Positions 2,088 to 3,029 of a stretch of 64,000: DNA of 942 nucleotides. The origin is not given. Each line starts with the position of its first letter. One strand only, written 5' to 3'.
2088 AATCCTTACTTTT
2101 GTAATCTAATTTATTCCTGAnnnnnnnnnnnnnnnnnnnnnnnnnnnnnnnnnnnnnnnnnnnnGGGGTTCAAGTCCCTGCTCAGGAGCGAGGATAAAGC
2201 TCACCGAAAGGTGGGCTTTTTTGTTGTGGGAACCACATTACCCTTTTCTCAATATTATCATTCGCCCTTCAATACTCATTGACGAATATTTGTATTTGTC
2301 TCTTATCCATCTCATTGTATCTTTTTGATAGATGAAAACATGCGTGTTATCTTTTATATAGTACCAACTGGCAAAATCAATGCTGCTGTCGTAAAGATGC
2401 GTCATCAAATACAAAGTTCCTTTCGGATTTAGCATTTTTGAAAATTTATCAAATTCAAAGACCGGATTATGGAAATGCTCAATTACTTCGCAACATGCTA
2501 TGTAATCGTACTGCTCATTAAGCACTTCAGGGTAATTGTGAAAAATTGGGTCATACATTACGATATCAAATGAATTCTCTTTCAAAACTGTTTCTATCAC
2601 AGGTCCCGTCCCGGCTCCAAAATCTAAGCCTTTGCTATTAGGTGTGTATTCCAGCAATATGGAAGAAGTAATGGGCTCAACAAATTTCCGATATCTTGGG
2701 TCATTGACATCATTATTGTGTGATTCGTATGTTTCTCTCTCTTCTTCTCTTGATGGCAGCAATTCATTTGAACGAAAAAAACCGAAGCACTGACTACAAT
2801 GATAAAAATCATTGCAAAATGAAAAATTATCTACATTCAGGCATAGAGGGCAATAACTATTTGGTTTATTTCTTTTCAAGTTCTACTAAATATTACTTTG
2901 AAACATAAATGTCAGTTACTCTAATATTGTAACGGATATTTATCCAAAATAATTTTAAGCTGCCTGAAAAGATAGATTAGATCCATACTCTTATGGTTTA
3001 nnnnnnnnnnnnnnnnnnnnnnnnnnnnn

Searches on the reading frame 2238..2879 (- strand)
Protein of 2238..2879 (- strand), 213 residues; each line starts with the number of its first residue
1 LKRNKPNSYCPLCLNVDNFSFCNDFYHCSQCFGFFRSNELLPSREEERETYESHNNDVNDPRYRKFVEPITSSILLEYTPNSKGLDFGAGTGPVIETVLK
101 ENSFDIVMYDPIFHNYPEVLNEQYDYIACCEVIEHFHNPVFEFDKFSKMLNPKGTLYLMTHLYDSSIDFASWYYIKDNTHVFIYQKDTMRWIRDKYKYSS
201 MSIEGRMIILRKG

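Call 16: search_protein_families(library=pfam, proteins=[window:2238-2879:-], max_evalue=0.001)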
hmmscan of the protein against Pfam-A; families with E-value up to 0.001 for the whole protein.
window:2238-2879:- (213 aa): 3 families
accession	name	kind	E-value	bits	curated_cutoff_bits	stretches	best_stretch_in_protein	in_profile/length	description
PF13489.12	Methyltransf_23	-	8e-21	74.9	27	1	79-194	21-155/164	Methyltransferase domain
PF08242.18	Methyltransf_12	-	1.9e-06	28.9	30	1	122-156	64-98/98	Methyltransferase domain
PF08241.18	Methyltransf_11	-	0.00014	22.9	21.2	0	121-158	58-95/95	Methyltransferase domain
